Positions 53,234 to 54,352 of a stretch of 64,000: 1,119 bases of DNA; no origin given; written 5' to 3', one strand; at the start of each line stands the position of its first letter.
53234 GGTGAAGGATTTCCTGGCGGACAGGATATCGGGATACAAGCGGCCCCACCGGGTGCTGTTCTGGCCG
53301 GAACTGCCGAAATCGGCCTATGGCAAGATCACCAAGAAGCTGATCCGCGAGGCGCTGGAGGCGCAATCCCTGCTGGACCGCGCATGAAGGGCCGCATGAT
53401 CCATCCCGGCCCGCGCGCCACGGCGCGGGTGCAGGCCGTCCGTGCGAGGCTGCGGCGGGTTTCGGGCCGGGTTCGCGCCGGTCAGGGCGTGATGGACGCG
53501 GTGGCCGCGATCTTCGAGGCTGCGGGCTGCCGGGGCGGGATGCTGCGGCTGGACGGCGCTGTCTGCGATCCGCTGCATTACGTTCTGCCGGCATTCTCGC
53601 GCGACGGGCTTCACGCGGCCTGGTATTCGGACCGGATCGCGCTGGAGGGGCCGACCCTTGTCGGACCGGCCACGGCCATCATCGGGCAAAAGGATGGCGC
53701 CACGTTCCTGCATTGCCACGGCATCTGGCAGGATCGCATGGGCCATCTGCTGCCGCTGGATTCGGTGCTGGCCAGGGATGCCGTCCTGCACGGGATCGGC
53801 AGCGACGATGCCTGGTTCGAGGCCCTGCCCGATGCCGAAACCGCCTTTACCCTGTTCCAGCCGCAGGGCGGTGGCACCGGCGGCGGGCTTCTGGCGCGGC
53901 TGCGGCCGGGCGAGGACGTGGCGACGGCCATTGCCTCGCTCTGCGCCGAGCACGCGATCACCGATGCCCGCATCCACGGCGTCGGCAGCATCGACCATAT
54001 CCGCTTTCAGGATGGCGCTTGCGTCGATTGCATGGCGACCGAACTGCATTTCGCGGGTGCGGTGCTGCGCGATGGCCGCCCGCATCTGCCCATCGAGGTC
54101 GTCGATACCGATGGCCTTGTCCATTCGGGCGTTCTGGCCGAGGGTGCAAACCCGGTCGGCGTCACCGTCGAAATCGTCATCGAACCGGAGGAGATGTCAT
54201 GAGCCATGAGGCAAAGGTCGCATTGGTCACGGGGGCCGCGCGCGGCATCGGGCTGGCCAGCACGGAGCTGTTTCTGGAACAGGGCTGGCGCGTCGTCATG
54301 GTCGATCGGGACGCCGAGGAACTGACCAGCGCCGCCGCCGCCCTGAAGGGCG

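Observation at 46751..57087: Uncharacterised CoA-dependent acid catabolism: TRAP, acyl-CoA ligase, SCP2-type thiolase, tandem PPC protein and SDR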

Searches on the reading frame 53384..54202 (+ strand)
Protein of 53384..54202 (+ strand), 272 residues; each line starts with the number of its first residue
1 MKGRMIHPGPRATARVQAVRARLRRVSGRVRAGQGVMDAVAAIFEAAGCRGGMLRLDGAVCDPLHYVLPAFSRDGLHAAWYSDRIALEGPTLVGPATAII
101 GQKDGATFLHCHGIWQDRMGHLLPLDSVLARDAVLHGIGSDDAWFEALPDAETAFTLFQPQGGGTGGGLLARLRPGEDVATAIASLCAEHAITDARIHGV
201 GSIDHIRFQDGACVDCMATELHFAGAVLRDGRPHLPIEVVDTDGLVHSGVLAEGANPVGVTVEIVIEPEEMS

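Call 5: search_protein_families(library=pfam, proteins=[window:53384-54202:+])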
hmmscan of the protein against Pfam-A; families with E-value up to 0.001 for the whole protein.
window:53384-54202:+ (272 aa): 1 family
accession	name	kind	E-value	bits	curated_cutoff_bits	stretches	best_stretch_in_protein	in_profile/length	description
PF03479.20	PCC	-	8.5e-13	49.1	25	1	170-267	4-113/117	Plants and Prokaryotes Conserved (PCC) domain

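Call 6: search_protein_families(library=ncbifam, proteins=[window:53384-54202:+])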
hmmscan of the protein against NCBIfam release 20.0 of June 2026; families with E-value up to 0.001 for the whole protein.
window:53384-54202:+ (272 aa): 0 families

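Call 9: search_solved_structures(query=window:53384-54202:+, max_evalue=1, show_alignments=3)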
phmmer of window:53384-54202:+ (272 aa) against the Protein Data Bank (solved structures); distinct sequences matched with E-value up to 1: 2.
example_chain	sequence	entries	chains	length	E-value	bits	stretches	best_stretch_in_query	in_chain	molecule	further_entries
2p6y_A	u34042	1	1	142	0.049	16.2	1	171-267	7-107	Hypothetical protein VCA0587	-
2dt4_A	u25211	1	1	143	0.13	14.8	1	167-255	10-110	Hypothetical protein PH0802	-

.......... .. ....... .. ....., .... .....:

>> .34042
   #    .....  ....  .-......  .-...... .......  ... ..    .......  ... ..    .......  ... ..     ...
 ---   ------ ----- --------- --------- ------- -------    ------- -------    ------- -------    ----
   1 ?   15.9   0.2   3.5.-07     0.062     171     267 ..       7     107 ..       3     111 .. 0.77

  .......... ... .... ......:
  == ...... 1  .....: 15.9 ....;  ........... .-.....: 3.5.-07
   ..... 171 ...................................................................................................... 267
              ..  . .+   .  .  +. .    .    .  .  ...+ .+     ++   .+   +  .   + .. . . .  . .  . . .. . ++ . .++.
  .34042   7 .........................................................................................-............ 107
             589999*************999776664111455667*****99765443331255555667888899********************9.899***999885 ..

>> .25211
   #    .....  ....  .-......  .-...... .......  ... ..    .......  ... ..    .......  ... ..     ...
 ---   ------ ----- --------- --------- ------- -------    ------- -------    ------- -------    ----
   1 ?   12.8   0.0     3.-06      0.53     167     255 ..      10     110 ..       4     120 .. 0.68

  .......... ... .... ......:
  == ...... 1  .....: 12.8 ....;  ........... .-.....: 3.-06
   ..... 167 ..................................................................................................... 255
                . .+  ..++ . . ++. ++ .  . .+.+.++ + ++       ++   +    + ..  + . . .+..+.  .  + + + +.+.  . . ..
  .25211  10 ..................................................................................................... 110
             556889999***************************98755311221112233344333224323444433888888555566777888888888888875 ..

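Call 20: find_homologous_proteins(query=window:53384-54202:+)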
Query window:53384-54202:+ (272 aa): 246 proteins with E <= 0.001 among 7309 candidates; the best 120 are listed.
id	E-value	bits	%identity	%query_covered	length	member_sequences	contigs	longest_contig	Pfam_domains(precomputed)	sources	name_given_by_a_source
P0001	3.6e-177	606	99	100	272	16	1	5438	PF03479.21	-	-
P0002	4.0e-139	481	80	99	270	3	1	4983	PF03479.21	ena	-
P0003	1.3e-134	466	79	99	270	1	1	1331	PF03479.21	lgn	-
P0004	5.1e-131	454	79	97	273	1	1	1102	PF03479.21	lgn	-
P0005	5.5e-126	438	72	100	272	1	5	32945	PF03479.21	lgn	-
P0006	9.8e-113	394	65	100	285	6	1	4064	PF03479.21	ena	-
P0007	3.9e-112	392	66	99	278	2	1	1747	PF03479.21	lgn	-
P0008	1.8e-108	380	66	97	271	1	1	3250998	PF03479.21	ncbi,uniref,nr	ncbi:DUF296 domain-containing protein [Paracoccus suum]|uniref:DUF296 domain-containing protein n=1 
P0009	3.2e-108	379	66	99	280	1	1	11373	PF03479.21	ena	-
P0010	1.1e-107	378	67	97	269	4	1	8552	PF03479.21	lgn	-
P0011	1.5e-107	377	64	99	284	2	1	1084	PF03479.21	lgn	-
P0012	1.8e-107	377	65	98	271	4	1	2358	PF03479.21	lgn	-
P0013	2.2e-107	377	65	99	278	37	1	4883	PF03479.21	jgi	jgi:hypothetical protein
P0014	3.3e-107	376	66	98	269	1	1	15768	PF03479.21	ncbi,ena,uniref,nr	ncbi:DUF296 domain-containing protein [uncultured Paracoccus sp.]|uniref:PCC domain-containing prote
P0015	9.1e-107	375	66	98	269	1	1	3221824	PF03479.21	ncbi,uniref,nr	ncbi:DUF296 domain-containing protein [Paracoccus sp. S3-43]|uniref:PCC domain-containing protein n=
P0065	3.0e-99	350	62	97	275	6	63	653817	PF03479.21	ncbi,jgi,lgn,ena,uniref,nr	ncbi:PCC domain-containing protein [Paracoccus denitrificans]|jgi:predicted DNA-binding protein with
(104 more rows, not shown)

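Call 22: find_encoding_contigs(protein=P0065, flank=10000, max_places=2)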
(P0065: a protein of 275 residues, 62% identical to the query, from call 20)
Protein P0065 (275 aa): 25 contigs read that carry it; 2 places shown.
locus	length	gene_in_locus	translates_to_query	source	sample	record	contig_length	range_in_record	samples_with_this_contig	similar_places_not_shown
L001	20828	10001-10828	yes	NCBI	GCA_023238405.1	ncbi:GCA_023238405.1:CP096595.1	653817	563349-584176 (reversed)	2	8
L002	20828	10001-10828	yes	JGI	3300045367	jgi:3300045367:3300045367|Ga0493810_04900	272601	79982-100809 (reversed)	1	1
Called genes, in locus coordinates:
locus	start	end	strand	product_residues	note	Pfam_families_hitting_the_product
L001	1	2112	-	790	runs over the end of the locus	PF01804:Penicil_amidase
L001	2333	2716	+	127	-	PF19649:DUF6152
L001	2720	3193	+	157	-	PF20349:DUF6644 (weak)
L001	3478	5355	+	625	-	PF04290:DctQ, PF06808:DctM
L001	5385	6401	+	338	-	PF03480:DctP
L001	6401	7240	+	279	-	PF09339:HTH_IclR, PF01614:IclR_C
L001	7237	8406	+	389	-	PF00108:Thiolase_N, PF08545:ACP_syn_III (weak), PF02803:Thiolase_C, PF22691:Thiolase_C_1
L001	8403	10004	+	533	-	PF00501:AMP-binding, PF13193:AMP-binding_C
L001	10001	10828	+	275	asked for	PF03479:PCC (weak)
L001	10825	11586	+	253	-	PF00106:adh_short, PF08659:KR, PF13561:adh_short_C2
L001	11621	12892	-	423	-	PF02308:MgtC, PF13194:DUF4010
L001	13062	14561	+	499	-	PF02878:PGM_PMM_I, PF02879:PGM_PMM_II, PF02880:PGM_PMM_III, PF00408:PGM_PMM_IV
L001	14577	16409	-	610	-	PF06480:FtsH_ext, PF00004:AAA, PF17862:AAA_lid_3, PF01434:Peptidase_M41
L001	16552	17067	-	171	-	-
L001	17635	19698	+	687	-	PF07715:Plug, PF00593:TonB_dep_Rec_b-barrel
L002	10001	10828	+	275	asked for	PF03479:PCC (weak)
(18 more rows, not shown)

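Call 27: search_protein_representatives(protein=window:53384-54202:+)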
Query: 272 residues. Proteins with E-value up to 0.001 (for the whole library): 393; up to 1e-10: 249; up to 1e-30: 86. The best 150 are listed.
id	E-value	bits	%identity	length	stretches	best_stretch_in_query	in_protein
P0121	1.3e-72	260.9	48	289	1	4-270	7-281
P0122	1.0e-54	202.2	39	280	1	4-270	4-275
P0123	1.9e-54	201.3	45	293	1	5-266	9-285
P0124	3.1e-54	200.6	62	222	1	28-191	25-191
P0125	1.3e-51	192.0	63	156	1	119-270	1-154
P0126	5.0e-50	186.8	41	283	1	5-268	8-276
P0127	5.5e-50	186.7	43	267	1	7-268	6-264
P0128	1.0e-48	182.5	45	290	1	3-270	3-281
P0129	2.7e-47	177.8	41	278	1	5-266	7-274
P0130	1.5e-46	175.4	41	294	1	5-267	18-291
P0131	2.2e-46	174.9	43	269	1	6-266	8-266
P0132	6.4e-45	170.1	40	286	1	2-268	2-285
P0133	2.1e-44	168.4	37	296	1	3-267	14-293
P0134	1.1e-43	166.1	65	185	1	147-269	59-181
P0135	1.6e-43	165.5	41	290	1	6-269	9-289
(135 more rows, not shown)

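Call 32: find_related_loci(query=A2, collection=genome_contigs, flank=9000)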
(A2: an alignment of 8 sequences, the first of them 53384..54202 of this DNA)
Query A2 (272 aa) in genome_contigs; peptide patterns used: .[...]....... (x = any residue, [..] = any of these).
274 stretches matched a pattern; 250 encode a relative of the query (tblastn E <= 1e-3); the best 80 are kept; 80 distinct loci.
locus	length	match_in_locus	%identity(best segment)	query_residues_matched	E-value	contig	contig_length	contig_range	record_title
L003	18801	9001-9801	64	1-267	5e-107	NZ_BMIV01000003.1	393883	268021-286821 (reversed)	Paracoccus acridae strain CGMCC 1.15419 sequence003, whole genome shotgun sequence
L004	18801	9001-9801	64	1-267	2e-106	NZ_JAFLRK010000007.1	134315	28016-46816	Paracoccus shandongensis strain wg2 scaffold7.1-size134315, whole genome shotgun sequence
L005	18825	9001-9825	62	2-272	4e-106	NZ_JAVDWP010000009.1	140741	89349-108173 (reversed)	Pseudotabrizicola sp. 4114 Ga0454472_09, whole genome shotgun sequence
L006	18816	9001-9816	61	4-270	7e-105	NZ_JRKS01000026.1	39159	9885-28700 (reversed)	Paracoccus sphaerophysae strain HAMBI 3106 Contig_26, whole genome shotgun sequence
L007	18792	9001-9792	66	4-267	1e-104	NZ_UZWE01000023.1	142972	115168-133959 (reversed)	Paracoccus haematequi isolate aCIP1116241, whole genome shotgun sequence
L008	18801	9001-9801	63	1-267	6e-105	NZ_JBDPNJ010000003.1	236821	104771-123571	Paracoccus sp. SSK6 3, whole genome shotgun sequence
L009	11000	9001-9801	66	4-270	2e-104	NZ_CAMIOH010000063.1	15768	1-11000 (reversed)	MAG: uncultured Paracoccus sp. isolate vEOIKfzfxT_bin.2.MAG NODE_286_length_15768_cov_23.751607, whole genome shotgun se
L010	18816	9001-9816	63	4-270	1e-103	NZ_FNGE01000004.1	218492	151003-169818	Paracoccus chinensis strain CGMCC 1.7655, whole genome shotgun sequence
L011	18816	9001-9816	61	4-270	3e-103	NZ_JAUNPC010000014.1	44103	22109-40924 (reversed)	MAG: Paracoccus sp. (in: a-proteobacteria) isolate S36M_Sa_3 NODE_79_length_44103_cov_14.075690, whole genome shotgun se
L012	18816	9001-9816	61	4-270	5e-103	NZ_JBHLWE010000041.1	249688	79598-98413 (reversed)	Paracoccus niistensis strain KCTC 22789 platanus_K_default_41, whole genome shotgun sequence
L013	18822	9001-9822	60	1-270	1e-102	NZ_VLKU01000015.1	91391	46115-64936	Paracoccus sulfuroxidans strain CGMCC 1.5364 IQ24DRAFT_scaffold00015.15, whole genome shotgun sequence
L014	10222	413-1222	63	5-270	1e-102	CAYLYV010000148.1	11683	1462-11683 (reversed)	MAG TPA_asm: uncultured Cypionkella sp. isolate SRP302447_co3_40 genome assembly, contig: NODE_15488_length_11683_cov_11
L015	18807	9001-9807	62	5-269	3e-102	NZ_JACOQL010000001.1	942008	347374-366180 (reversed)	Paracoccus amoyensis strain 11-3 NODE_1_length_942036_cov_56.100461, whole genome shotgun sequence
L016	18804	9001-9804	63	5-268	2e-101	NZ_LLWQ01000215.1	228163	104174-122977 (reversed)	Paracoccus sp. MKU1 Contig215, whole genome shotgun sequence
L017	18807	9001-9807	62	1-269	1e-100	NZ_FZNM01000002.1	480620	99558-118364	Paracoccus sediminis strain DSM 26170, whole genome shotgun sequence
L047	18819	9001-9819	48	4-266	1e-75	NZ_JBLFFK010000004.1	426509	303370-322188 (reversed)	Neorhizobium sp. DT-125 NODE_4_length_426509_cov_157.169945, whole genome shotgun sequence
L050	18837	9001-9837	50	4-266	6e-74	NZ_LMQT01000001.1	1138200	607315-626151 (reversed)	Aureimonas sp. Leaf454 contig_1, whole genome shotgun sequence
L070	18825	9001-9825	42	7-266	1e-57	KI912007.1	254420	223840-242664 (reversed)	Microvirga lupini strain Lut6 genomic scaffold MicLut6DRAFT_MLH.22, whole genome shotgun sequence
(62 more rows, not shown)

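Call 42: predict_structure(alignment_id=A1)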
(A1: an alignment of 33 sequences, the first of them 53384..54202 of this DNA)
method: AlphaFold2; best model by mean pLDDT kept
length: 272 residues; sequences in the alignment: 33
mean_pLDDT: 96.6   pTM: 0.93
mean pLDDT of the five models: 96.6, 96.3, 96.2, 96.0, 95.9
residues with pLDDT >= 90: 261; 70-90: 7; 50-70: 2; < 50: 2
segments of 3 or more residues with pLDDT < 50: none
pLDDT, mean of each block of 10 residues (from residue 1): 82 98 98 98 98 98 98 90 97 98 98 97 98 98 98 97 97 98 98 98 97 96 98 98 98 98 96 46
secondary structure, 60 per line:
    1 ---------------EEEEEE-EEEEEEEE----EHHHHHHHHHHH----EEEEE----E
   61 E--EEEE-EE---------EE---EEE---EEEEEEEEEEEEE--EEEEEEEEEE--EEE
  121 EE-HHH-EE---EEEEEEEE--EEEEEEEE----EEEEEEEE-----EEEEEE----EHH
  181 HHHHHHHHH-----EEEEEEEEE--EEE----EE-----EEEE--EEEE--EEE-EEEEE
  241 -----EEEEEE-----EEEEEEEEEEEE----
elements in order: E16-21 E23-30 H36-46 E51-55 E64-67 E85-87 E91-103 E106-115 E118-122 E133-140 E143-150 E155-162 E168-173 H179-189 E195-203 E206-208 E220-223 E226-229 E232-234 E236-240 E246-251 E257-268

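Call 46: fold_search(model_id=the predicted structure, library=pdb)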
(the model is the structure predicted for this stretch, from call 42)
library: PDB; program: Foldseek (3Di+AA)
matches with E <= 10: 888; with E <= 0.001: 9
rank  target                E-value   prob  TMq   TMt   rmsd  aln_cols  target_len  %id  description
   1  2h6l_A                2.5e-06  1.00  0.41  0.74   3.4       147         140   14  X-Ray Crystal Structure of the Metal-containing Protein AF0104 from Archaeoglobus fulgidus. Northeast Structural Genom (released 2006-07-25)
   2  2p6y                  2.0e-05  1.00  0.31  0.59   3.2       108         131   28  X-ray structure of the protein Q9KM02_VIBCH from Vibrio cholerae at the resolution 1.63 A. Northeast Structural Genomics (released 2007-06-05)
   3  3htn_A                2.0e-05  1.00  0.39  0.68  10.3       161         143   13  Crystal structure of a putative dna binding protein (bt_1116) from bacteroides thetaiotaomicron vpi-5482 at 1.50 A res (released 2009-06-30)
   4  2dt4                  2.1e-05  1.00  0.35  0.61   5.8       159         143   16  Crystal structure of Pyrococcus horikoshii a plant- and prokaryote-conserved (PPC) protein at 1.60 resolution (released 2007-05-22)
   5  2nmu                  2.6e-05  1.00  0.35  0.63   4.7       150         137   15  Crystal structure of the hypothetical protein from Salmonella typhimurium LT2. Northeast Structural Genomics Consortium  (released 2006-11-07)
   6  2hx0                  7.2e-05  1.00  0.37  0.66   4.3       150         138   16  Three-dimensional structure of the hypothetical protein from Salmonella cholerae-suis (aka Salmonella enterica) at the r (released 2006-09-19)
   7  3htn_B                7.6e-05  1.00  0.32  0.58   3.8       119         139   18  Crystal structure of a putative dna binding protein (bt_1116) from bacteroides thetaiotaomicron vpi-5482 at 1.50 A res (released 2009-06-30)
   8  3hwu                  7.6e-05  1.00  0.36  0.62   4.2       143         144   12  Crystal structure of Putative DNA-binding protein (YP_299413.1) from Ralstonia eutrophA JMP134 at 1.30 A resolution (released 2009-06-30)
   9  6obv_C                7.1e-04  0.38  0.14  0.14  17.4       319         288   10  Structural insights into dehydratase substrate selection for the borrelidin and fluvirucin polyketide synthases (released 2019-06-05)
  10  6obv_B                1.7e-03  0.25  0.14  0.14  17.9       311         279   11  Structural insights into dehydratase substrate selection for the borrelidin and fluvirucin polyketide synthases (released 2019-06-05)
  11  6obv_A                2.5e-03  0.21  0.15  0.14  19.2       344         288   10  Structural insights into dehydratase substrate selection for the borrelidin and fluvirucin polyketide synthases (released 2019-06-05)
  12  8yzq_A                6.0e-03  0.08  0.10  0.10  18.3       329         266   11  Toxascaris leonina galectin (Tl-gal) W77F/W212F oligomer (released 2025-04-09)
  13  4kc5_A                9.0e-03  0.15  0.14  0.06  17.8       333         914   13  Crystal structure of the C-terminal part of RhiE from Burkholderia rhizoxinica (released 2013-09-18)
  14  4kc5_D                1.1e-02  0.20  0.16  0.06  18.4       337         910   12  Crystal structure of the C-terminal part of RhiE from Burkholderia rhizoxinica (released 2013-09-18)
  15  4kc5_C                1.4e-02  0.18  0.16  0.07  18.7       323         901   12  Crystal structure of the C-terminal part of RhiE from Burkholderia rhizoxinica (released 2013-09-18)
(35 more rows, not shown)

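Call 53: find_encoding_contigs(protein=P0005, flank=10000, max_places=2)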
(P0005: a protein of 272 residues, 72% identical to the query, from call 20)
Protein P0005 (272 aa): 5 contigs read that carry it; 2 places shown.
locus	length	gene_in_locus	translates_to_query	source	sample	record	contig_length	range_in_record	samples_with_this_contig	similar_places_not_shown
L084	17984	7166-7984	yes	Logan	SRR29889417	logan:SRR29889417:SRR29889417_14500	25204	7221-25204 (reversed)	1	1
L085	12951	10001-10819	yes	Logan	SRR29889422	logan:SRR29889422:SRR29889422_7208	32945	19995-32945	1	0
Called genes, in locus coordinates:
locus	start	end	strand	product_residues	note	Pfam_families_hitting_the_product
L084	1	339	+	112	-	?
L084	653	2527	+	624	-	PF04290:DctQ, PF06808:DctM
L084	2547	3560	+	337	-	PF03480:DctP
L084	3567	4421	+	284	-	PF09339:HTH_IclR, PF01614:IclR_C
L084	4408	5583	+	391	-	PF00108:Thiolase_N, PF08545:ACP_syn_III (faint), PF22691:Thiolase_C_1, PF02803:Thiolase_C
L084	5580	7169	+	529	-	PF00501:AMP-binding, PF13193:AMP-binding_C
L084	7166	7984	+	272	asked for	PF03479:PCC (weak)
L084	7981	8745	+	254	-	PF00106:adh_short, PF01370:Epimerase (faint), PF08659:KR, PF13561:adh_short_C2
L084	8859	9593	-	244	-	PF00590:TP_methylase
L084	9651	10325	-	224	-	PF01891:CbiM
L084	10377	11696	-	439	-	PF01656:CbiA, PF13500:AAA_26 (faint), PF07685:GATase_3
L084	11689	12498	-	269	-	PF00590:TP_methylase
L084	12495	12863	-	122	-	PF01890:CbiG_C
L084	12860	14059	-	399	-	PF00590:TP_methylase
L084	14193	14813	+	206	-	PF02571:CbiJ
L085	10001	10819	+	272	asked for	PF03479:PCC (weak)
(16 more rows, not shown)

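Call 54: find_encoding_contigs(protein=P0001, flank=10000, max_places=2)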
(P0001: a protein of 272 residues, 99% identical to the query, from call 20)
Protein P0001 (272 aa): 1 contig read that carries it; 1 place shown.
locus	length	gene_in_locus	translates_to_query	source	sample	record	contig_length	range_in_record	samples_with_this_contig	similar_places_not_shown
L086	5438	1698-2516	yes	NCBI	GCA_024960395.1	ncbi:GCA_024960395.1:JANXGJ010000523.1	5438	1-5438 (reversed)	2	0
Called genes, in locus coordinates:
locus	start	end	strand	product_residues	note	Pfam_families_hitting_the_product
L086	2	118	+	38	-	?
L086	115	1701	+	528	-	PF00501:AMP-binding, PF13193:AMP-binding_C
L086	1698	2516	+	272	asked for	PF03479:PCC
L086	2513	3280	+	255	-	PF00106:adh_short, PF01370:Epimerase (weak), PF08659:KR, PF13561:adh_short_C2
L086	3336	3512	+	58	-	-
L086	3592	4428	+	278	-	PF01557:FAA_hydrolase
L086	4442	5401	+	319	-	PF00389:2-Hacid_dh, PF02826:2-Hacid_dh_C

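Call 89: search_protein_families(library=pfam, proteins=[L070:5858-6268:+, L070:6268-6822:+, L070:6815-7207:+, L070:8086-8967:+, L047:79-1089:+])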
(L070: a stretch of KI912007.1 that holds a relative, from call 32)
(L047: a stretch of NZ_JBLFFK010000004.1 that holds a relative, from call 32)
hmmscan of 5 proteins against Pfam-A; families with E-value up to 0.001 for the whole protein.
L070:5858-6268:+ (136 aa): 5 families
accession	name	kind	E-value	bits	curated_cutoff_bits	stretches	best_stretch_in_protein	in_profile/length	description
PF00132.30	Hexapep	-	1.2e-18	66.4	27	2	47-81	1-35/36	Bacterial transferase hexapeptide (six repeats)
PF14602.12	Hexapep_2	-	5e-11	42.6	27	1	49-81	3-33/34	Hexapeptide repeat of succinyl-transferase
PF25084.1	LbH_EIF2B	-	3.8e-08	33.7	54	1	11-90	24-97/105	EIF2B subunit epsilon LbH domain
PF21711.3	DCTN5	-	5.2e-05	23.4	40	1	29-107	83-161/182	Dynactin subunit 5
PF25247.1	LbH_GLGC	-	0.00028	21.3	27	0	30-61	73-104/135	GLGC left-handed parallel beta-helix domain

L070:6268-6822:+ (184 aa): 1 family
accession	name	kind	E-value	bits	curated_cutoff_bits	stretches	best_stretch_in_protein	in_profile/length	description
PF03479.20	PCC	-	0.00016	22.4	25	1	40-157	6-115/117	Plants and Prokaryotes Conserved (PCC) domain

L070:6815-7207:+ (130 aa): 1 family
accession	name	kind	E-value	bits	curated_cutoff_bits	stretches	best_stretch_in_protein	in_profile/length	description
PF03479.20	PCC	-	5.1e-16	59.5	25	1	15-125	2-114/117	Plants and Prokaryotes Conserved (PCC) domain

L070:8086-8967:+ (293 aa): 3 families
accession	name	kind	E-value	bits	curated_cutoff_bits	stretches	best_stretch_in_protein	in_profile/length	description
PF00561.26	Abhydrolase_1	-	2.6e-21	76.9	25.8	1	22-258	2-245/245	alpha/beta hydrolase fold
PF12697.13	Abhydrolase_6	-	7.4e-18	66.4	26.3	1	23-262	1-215/217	Alpha/beta hydrolase family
PF12146.15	Hydrolase_4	-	4e-05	23.5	27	1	25-226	9-204/239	Serine aminopeptidase, S33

L047:79-1089:+ (336 aa): 1 family
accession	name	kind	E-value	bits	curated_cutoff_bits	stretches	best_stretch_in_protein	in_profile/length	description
PF04909.20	Amidohydro_2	-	9.7e-34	117.9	26.4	1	4-328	1-289/289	Amidohydrolase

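Call 96: search_protein_families(library=ncbifam, proteins=[L050:2-997:+, L047:1218-1946:+], max_evalue=1e-20)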
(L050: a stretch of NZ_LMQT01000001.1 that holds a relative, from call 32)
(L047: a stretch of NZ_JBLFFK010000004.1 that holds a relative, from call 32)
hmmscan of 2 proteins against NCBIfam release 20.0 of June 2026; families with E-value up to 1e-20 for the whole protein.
L050:2-997:+ (331 aa): 5 families
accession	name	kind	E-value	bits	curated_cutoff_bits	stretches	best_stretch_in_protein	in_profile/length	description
NF004127.0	PRK05617.1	subfamily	7.1e-93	311.7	274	1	1-296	41-330/356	3-hydroxyisobutyryl-CoA hydrolase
NF058611.1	NlCAhytisonDspII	equivalog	1.6e-44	152.5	600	1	2-294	39-337/367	enoyl-CoA hydratase/isomerase DspII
NF004634.0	PRK05980.1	equivalog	1.5e-21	77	375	1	6-181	40-217/263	crotonase/enoyl-CoA hydratase family protein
NF051848.1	EnCoAHydtEchA19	equivalog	1.7e-21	77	400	0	2-211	33-246/258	enoyl-CoA hydratase EchA19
NF005803.0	PRK07658.1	equivalog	9.3e-21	74.4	313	0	3-182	35-212/257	enoyl-CoA hydratase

L047:1218-1946:+ (243 aa): 160 families (the best 25 are shown)
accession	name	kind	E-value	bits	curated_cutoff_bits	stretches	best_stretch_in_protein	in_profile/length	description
NF004791.0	PRK06138.1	equivalog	2e-62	210.7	312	1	1-243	6-240/252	SDR family oxidoreductase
NF005559.1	PRK07231.1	subfamily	5.5e-58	196.4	215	1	1-243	5-238/249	glucose 1-dehydrogenase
NF004818.0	PRK06172.1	equivalog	1.1e-53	182.1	336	1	2-243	9-241/253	SDR family oxidoreductase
NF005469.0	PRK07063.1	equivalog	4.9e-53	180.3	306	1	1-241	8-243/260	SDR family oxidoreductase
NF052558.1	MBtsdlDhBudC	equivalog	8.7e-51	172.9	270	1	1-243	4-232/250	meso-2,3-butanediol dehydrogenase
NF009466.0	PRK12826.1-2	subfamily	1.4e-50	172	222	1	3-243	6-235/248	3-oxoacyl-ACP reductase FabG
NF004198.0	PRK05653.1-3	equivalog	4.3e-50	170.5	296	1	12-243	14-237/248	3-oxoacyl-ACP reductase FabG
NF009468.0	PRK12826.1-4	equivalog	5.4e-50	170.5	318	1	2-243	9-238/256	SDR family oxidoreductase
NF005681.0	PRK07478.1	subfamily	1.9e-48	165.1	267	1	1-243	7-240/254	SDR family oxidoreductase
NF006493.1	PRK08936.1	subfamily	6.8e-47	159.9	420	1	12-243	14-241/261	glucose-1-dehydrogenase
NF006366.0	PRK08589.1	equivalog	1.2e-46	159.2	386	1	12-243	13-243/272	SDR family oxidoreductase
TIGR03971.1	SDR_subfam_1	subfamily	3e-46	157.9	300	1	1-243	4-259/271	mycofactocin-coupled SDR family oxidoreductase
NF004774.0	PRK06114.1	equivalog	7.2e-46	156.6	360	1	2-243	18-250/262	SDR family oxidoreductase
NF005473.0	PRK07069.1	equivalog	1.4e-45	155.9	339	1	12-243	17-250/262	SDR family oxidoreductase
TIGR01830.1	3oxo_ACP_reduc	equivalog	1.5e-45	155.8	297.75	1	12-243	5-229/239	3-oxoacyl-[acyl-carrier-protein] reductase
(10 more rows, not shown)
